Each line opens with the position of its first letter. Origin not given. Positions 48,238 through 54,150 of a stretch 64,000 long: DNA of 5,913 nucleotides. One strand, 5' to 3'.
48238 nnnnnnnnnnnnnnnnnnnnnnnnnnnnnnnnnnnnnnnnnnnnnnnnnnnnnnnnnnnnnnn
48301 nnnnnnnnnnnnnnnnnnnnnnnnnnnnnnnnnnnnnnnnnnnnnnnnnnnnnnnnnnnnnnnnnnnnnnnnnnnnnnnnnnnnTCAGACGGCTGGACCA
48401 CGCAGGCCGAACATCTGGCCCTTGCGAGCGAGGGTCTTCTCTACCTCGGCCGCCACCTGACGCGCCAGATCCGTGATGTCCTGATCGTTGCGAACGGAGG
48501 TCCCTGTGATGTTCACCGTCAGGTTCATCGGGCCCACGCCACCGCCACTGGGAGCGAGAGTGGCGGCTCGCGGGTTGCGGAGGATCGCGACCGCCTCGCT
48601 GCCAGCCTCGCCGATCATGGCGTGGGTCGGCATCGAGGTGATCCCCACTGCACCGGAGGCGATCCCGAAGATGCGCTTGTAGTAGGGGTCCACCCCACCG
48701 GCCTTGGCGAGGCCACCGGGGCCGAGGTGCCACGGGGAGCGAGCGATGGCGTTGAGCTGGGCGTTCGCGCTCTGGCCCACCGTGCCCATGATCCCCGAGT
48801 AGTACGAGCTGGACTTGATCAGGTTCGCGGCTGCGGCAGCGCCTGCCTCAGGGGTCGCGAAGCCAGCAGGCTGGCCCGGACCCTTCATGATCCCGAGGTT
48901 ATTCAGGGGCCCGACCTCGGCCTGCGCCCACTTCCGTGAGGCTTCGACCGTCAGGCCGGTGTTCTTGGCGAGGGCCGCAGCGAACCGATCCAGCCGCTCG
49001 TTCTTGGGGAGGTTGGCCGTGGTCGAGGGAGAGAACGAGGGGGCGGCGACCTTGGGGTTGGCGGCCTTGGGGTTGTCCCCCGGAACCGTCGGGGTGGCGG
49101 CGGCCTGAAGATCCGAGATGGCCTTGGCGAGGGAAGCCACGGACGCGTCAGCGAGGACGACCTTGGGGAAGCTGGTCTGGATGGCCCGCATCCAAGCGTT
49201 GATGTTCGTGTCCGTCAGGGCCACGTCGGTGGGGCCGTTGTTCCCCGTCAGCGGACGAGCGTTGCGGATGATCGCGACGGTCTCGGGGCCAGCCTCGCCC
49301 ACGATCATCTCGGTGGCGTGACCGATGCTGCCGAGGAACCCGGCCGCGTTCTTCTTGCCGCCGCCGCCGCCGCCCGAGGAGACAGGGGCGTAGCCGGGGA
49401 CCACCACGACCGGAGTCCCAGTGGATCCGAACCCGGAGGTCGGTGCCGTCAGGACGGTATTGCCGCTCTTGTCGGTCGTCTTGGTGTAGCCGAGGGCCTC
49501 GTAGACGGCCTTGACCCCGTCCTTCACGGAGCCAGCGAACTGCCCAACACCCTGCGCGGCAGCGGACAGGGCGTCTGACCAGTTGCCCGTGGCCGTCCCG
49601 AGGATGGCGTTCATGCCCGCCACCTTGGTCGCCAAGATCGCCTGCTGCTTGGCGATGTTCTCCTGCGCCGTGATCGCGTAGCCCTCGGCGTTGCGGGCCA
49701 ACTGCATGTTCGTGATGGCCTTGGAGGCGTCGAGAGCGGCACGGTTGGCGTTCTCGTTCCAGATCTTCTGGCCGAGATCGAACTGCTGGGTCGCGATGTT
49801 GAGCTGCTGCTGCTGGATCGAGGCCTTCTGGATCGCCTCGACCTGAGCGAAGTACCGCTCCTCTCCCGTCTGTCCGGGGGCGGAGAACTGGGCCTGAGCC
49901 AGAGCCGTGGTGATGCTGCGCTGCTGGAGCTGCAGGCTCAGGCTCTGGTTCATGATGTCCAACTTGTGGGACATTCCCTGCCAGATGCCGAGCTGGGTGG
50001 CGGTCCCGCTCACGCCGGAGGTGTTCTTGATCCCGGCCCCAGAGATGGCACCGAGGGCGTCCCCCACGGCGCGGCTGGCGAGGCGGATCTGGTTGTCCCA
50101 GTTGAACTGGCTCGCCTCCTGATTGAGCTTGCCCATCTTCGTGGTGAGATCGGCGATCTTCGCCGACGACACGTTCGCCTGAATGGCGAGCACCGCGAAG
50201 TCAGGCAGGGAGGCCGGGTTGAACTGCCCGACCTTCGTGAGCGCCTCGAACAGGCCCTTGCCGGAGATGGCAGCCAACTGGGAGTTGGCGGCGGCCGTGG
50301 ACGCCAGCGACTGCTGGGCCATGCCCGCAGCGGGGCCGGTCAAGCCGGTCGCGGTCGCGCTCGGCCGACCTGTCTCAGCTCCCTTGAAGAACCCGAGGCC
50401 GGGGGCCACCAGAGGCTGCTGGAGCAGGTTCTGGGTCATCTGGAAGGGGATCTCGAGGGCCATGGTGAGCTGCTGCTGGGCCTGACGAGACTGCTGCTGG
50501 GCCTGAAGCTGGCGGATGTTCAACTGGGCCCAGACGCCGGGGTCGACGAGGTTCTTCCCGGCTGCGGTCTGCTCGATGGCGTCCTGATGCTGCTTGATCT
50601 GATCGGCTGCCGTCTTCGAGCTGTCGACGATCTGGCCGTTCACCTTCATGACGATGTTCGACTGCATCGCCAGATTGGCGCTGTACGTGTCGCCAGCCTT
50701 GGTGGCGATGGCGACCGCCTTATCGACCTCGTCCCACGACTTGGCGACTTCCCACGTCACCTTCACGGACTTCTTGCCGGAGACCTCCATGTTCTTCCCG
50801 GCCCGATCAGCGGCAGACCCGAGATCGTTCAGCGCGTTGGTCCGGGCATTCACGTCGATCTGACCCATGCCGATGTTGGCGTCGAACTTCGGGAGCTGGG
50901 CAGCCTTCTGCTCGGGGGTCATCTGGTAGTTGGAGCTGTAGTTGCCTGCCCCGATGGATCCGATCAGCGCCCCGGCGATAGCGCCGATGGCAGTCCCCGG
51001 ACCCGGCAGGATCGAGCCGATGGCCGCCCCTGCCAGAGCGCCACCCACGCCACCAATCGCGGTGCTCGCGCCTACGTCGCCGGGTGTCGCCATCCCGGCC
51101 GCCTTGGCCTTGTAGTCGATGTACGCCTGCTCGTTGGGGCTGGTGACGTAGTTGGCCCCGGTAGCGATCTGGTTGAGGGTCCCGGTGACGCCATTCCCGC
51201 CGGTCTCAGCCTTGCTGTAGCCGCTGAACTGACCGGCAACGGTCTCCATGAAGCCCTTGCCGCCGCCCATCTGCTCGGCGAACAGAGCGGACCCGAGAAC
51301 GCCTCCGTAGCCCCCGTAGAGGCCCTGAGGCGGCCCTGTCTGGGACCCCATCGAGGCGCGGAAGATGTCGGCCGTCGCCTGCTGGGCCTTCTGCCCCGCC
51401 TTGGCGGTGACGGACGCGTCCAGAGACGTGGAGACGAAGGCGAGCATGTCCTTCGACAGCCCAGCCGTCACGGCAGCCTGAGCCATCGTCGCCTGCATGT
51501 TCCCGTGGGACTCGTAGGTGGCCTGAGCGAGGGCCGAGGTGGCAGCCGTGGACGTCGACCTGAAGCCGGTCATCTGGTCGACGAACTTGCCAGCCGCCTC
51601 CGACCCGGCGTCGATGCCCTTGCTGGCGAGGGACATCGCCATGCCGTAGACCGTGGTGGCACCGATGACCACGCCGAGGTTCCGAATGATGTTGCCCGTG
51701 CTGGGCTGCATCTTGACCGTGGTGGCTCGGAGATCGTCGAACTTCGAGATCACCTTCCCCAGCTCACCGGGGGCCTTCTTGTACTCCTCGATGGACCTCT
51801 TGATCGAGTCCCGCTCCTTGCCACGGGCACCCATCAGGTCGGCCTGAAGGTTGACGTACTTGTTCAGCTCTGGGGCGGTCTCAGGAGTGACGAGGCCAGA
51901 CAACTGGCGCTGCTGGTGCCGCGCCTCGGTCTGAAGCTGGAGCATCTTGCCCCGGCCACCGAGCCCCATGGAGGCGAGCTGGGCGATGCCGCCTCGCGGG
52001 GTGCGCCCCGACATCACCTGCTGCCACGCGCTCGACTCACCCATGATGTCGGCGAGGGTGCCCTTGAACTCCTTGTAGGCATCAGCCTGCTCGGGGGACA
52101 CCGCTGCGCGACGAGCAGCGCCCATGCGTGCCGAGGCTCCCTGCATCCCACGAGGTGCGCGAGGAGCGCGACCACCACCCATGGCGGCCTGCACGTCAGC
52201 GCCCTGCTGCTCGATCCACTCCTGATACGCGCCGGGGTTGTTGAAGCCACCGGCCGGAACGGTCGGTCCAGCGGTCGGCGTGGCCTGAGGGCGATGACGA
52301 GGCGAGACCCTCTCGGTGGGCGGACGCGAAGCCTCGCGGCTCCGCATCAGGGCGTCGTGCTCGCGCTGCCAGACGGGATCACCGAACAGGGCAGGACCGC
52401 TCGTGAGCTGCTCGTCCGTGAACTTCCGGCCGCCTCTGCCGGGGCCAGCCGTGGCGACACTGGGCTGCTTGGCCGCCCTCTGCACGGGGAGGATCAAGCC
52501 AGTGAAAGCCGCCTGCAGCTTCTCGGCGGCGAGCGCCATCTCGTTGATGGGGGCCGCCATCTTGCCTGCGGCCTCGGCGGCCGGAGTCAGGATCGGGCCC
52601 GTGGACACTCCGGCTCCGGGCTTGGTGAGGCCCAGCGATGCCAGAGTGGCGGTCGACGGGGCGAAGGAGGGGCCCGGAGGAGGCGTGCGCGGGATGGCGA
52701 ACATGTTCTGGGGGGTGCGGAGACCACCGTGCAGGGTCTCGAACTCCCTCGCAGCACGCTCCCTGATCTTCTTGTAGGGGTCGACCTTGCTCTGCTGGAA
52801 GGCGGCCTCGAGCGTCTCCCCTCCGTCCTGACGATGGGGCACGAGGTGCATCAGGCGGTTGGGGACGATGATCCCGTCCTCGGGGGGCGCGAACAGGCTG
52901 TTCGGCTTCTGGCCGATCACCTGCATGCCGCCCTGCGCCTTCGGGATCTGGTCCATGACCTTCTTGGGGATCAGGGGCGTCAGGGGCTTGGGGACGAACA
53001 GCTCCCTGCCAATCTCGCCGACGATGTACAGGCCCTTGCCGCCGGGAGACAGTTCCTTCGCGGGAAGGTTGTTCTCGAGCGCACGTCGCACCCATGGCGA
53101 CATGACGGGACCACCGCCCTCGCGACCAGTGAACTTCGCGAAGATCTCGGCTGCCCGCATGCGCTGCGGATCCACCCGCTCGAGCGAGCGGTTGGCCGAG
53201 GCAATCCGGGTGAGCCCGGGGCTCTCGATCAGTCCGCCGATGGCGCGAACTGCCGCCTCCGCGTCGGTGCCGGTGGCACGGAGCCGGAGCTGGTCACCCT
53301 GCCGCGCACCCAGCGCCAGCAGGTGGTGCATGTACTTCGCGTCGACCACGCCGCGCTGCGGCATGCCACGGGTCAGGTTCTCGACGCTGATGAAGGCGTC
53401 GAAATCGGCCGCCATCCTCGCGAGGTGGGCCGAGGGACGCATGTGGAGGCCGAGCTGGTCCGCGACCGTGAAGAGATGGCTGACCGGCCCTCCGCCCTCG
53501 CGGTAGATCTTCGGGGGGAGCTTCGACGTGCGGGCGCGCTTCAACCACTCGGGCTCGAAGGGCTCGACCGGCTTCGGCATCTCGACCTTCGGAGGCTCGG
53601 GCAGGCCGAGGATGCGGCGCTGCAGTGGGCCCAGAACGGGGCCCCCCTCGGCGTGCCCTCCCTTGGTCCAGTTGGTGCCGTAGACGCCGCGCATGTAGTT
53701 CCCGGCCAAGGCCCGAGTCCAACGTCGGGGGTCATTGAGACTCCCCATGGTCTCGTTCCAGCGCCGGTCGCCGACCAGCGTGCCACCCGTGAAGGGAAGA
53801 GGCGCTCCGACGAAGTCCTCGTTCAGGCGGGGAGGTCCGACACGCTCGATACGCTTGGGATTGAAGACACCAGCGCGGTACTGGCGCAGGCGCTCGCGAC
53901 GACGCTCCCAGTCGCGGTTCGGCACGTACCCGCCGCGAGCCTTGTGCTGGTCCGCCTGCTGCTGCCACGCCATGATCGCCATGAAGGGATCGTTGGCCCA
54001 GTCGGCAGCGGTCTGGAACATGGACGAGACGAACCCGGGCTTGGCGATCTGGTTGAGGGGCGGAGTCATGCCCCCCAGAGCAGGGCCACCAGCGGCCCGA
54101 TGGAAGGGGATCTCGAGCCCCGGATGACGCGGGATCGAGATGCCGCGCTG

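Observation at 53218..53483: HPr (PTS phosphocarrier)-like domain embedded in a phage tail protein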

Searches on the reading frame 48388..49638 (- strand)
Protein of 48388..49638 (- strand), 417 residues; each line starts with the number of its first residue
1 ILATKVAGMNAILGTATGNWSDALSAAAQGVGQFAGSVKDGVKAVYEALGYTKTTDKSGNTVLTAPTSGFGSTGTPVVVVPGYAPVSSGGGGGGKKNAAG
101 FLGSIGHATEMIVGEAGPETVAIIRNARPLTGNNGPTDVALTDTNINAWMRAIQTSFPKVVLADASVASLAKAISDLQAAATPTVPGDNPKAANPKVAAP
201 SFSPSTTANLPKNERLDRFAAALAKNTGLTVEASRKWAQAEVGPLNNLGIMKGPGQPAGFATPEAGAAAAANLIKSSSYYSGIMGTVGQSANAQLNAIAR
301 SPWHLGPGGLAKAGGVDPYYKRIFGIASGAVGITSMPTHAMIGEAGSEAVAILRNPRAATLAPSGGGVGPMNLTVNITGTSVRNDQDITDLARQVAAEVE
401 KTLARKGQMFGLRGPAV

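Call 42: search_protein_families(library=ncbifam, proteins=[window:48388-49638:-], max_evalue=1)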
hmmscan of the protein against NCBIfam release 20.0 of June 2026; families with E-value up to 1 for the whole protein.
window:48388-49638:- (417 aa): 1 family
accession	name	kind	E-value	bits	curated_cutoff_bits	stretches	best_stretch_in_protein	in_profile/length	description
NF058675.1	RcGTA_tape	equivalog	0.00071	19.4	220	1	288-406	102-216/220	RcGTA-type gene transfer agent tail tape measure protein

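Call 47: search_protein_families(library=phrogs, proteins=[window:48388-49638:-], max_evalue=1)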
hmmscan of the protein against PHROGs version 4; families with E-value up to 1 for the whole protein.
window:48388-49638:- (417 aa): 1 family
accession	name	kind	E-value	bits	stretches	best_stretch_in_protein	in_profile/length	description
phrog_10093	-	tail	0.13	10.5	1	321-363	1797-1838/1899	tail length tape measure protein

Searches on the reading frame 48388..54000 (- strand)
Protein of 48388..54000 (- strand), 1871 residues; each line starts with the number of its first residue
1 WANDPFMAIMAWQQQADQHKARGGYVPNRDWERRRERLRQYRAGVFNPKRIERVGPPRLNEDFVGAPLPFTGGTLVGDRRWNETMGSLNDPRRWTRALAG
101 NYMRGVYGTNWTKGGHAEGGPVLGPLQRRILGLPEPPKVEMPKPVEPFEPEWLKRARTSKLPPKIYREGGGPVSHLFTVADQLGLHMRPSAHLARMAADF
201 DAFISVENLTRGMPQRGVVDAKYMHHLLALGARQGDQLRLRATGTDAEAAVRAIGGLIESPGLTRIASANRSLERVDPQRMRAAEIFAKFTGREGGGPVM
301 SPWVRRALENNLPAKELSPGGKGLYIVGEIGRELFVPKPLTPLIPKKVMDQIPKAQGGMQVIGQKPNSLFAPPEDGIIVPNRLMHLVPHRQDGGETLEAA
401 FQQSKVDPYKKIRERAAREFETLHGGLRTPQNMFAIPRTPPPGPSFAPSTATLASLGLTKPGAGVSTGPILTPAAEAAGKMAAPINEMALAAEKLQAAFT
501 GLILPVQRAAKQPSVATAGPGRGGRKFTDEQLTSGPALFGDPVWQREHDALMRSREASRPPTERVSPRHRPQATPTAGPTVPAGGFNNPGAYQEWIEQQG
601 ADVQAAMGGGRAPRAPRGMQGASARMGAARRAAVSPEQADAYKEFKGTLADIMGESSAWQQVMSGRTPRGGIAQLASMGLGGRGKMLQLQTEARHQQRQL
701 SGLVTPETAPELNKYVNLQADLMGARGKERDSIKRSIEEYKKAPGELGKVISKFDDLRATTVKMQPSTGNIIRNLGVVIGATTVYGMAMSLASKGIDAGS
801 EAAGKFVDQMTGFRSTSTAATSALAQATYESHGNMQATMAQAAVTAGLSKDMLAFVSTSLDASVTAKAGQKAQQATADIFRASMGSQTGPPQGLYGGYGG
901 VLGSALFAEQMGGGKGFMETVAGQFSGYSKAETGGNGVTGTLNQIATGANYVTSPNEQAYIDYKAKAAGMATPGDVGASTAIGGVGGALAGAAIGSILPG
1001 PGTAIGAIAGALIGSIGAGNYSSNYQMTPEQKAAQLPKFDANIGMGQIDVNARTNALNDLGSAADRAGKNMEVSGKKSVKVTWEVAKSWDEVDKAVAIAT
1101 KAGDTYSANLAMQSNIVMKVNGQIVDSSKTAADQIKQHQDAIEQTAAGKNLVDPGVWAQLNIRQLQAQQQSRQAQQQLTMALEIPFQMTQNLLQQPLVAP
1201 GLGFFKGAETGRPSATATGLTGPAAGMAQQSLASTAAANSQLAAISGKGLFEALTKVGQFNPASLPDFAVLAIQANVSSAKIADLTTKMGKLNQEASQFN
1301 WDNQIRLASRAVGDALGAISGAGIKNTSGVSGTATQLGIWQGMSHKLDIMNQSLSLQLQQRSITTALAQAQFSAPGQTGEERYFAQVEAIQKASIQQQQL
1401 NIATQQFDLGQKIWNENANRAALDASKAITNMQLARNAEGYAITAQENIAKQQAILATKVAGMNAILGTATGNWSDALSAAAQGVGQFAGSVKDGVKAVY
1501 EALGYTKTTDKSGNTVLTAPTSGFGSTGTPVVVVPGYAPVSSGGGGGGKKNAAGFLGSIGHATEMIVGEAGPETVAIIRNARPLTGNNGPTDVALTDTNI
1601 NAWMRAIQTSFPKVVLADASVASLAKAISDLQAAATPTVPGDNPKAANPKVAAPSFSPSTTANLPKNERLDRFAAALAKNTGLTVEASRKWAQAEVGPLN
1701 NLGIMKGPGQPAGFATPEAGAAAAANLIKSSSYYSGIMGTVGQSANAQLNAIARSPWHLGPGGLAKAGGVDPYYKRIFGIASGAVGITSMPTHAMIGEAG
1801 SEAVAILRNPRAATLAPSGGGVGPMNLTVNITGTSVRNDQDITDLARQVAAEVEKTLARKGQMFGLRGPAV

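Call 12: search_dna_similar(query=window:48388-54000:-, collection=phages, mode=protein, max_rows=30)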
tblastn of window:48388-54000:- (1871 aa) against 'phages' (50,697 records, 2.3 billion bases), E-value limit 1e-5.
No match.

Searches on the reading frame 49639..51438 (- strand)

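Call 42: search_protein_families(library=ncbifam, proteins=[window:49639-51438:-], max_evalue=1)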
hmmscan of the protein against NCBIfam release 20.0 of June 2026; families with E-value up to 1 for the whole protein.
window:49639-51438:- (600 aa): 0 families

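Call 47: search_protein_families(library=phrogs, proteins=[window:49639-51438:-], max_evalue=1)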
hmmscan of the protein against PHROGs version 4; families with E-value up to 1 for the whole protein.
window:49639-51438:- (600 aa): 3 families
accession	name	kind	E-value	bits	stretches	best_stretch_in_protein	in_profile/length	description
phrog_23574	-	tail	2.3e-06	26.2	1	122-166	814-859/1441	tail length tape measure protein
phrog_28412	-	unknown function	0.0053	15.6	1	123-163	925-965/1244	-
phrog_25662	-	tail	0.018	15.7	0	388-475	52-136/210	tail assembly protein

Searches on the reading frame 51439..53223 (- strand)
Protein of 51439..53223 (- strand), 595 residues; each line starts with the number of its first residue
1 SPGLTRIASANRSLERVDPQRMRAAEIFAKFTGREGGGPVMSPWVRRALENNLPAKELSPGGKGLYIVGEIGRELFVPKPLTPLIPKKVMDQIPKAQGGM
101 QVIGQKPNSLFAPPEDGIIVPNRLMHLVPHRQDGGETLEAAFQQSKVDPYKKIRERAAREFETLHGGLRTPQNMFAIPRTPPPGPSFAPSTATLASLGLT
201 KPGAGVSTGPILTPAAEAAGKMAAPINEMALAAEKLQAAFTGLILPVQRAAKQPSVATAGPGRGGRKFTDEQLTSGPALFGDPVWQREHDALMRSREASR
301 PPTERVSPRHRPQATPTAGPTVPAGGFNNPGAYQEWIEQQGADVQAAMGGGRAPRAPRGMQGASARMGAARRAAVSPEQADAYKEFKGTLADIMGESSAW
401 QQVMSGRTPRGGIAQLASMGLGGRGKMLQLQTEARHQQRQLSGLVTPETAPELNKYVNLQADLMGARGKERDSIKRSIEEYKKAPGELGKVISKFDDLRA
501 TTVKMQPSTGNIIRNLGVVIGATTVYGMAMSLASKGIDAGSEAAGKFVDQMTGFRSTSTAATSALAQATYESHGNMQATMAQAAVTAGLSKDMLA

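Call 42: search_protein_families(library=ncbifam, proteins=[window:51439-53223:-], max_evalue=1)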
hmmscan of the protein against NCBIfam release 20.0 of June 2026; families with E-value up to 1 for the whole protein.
window:51439-53223:- (595 aa): 0 families

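Call 47: search_protein_families(library=phrogs, proteins=[window:51439-53223:-], max_evalue=1)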
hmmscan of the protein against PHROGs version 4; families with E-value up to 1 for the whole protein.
window:51439-53223:- (595 aa): 1 family
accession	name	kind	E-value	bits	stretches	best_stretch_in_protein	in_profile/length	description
phrog_4607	-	unknown function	0.067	13.8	1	309-341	4-36/73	-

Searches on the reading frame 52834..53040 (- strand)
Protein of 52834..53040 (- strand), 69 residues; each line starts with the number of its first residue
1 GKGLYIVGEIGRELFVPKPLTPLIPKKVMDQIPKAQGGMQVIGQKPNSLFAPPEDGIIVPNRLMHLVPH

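Call 53: find_related_loci(query=A2, collection=genome_contigs, flank=10000)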
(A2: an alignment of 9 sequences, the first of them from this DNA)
Query A2 (69 aa) in genome_contigs; peptide patterns used: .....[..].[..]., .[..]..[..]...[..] (x = any residue, [..] = any of these).
89 stretches matched a pattern; 1 encode a relative of the query (tblastn E <= 1e-3); 1 distinct loci.
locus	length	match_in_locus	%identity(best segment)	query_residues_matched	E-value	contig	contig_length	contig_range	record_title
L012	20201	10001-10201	78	3-69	3e-32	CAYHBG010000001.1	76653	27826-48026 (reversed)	MAG TPA_asm: uncultured Thermotogae bacterium isolate ERP119294_co1_67 genome assembly, contig: NODE_314_length_76653_co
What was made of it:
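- Tried and rejected: It is almost certainly a mis-binned phage (call 53).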

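Call 54: find_related_loci(query=A2, collection=viral_contigs, flank=10000)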
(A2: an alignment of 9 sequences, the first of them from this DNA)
Query A2 (69 aa) in viral_contigs; peptide patterns used: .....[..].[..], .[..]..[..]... (x = any residue, [..] = any of these).
21 stretches matched a pattern; 8 encode a relative of the query (tblastn E <= 1e-3); 8 distinct loci.
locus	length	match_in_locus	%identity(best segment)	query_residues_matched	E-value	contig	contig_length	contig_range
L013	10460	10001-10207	100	1-69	6e-43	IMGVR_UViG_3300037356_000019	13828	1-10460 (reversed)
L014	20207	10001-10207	97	1-69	4e-42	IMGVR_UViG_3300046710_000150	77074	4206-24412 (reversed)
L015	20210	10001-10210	73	1-69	1e-28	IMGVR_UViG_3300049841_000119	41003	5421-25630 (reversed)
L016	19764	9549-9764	69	3-69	2e-28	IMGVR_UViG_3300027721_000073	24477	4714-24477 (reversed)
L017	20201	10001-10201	73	3-69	9e-28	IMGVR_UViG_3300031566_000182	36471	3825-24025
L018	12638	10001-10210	70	1-69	6e-28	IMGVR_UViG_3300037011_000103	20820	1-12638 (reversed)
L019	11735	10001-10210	66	1-69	9e-26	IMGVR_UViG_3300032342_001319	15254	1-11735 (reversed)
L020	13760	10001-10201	66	4-69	1e-25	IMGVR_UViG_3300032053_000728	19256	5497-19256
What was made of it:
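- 52819..53034 (-): Highly conserved hinge (aa 1569-1640: '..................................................') between the cargo array and the tape-measure core. Used to retrieve 8 viral contigs and one mis-binned MAG contig (calls 53, 54).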
